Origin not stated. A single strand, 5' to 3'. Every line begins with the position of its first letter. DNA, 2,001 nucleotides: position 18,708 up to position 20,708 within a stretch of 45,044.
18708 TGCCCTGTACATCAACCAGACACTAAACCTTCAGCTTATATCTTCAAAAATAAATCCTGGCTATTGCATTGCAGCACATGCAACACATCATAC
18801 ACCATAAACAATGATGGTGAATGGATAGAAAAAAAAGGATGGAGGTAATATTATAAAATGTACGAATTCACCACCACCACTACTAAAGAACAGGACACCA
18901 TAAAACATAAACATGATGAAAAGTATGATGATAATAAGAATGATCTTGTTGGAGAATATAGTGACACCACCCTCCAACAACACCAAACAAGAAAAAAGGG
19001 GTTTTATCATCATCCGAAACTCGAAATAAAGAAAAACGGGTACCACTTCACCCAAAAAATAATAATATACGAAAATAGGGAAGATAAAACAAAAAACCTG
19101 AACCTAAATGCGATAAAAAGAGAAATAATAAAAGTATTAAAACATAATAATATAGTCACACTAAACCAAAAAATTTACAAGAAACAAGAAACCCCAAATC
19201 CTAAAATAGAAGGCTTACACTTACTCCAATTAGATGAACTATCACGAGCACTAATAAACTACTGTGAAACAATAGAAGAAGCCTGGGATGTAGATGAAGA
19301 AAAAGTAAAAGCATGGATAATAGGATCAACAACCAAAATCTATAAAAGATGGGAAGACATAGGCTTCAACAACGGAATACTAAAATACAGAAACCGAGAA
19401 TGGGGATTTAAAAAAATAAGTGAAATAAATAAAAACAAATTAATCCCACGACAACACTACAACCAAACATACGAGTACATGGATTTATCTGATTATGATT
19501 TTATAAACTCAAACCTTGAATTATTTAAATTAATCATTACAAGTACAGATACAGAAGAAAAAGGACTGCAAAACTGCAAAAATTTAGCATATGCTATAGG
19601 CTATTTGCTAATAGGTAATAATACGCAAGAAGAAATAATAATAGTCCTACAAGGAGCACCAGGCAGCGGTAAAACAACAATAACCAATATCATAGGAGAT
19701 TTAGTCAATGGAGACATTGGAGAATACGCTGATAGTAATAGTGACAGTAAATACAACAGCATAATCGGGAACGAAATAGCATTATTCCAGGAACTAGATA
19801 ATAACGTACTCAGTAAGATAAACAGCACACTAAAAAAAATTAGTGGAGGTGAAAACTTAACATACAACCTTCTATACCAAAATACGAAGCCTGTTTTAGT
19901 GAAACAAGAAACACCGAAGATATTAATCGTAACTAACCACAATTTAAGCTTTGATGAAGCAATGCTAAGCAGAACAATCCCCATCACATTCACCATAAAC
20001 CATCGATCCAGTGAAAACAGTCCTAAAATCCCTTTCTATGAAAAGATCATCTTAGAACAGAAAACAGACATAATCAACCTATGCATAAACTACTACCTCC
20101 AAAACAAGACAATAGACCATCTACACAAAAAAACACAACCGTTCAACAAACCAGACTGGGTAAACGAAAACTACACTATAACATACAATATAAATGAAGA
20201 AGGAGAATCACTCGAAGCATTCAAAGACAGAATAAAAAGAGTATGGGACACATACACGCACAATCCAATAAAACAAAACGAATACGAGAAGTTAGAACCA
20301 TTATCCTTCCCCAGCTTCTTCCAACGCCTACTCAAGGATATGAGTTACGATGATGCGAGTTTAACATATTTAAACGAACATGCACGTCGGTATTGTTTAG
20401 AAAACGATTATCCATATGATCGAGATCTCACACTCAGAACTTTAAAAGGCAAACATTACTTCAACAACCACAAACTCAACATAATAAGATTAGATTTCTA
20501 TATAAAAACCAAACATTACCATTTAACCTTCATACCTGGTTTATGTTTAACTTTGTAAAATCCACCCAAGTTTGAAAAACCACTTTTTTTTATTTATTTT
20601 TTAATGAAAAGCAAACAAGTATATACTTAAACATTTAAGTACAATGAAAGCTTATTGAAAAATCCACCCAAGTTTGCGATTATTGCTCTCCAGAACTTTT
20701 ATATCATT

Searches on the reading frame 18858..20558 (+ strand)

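Call 54: search_protein_families(library=pfam, proteins=[window:18858-20558:+], max_evalue=0.001)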
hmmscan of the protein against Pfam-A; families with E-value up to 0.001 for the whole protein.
window:18858-20558:+ (566 aa): 3 families
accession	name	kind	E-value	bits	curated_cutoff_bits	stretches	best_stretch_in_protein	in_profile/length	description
PF00519.23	PPV_E1_C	-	7.4e-06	25.8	26.5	1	261-369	121-225/289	Papillomavirus helicase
PF07693.20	KAP_NTPase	-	0.00028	20.7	20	1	242-414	3-116/293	KAP family P-loop domain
PF13238.12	AAA_18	-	0.00045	21.1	29.4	0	262-362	1-81/128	AAA domain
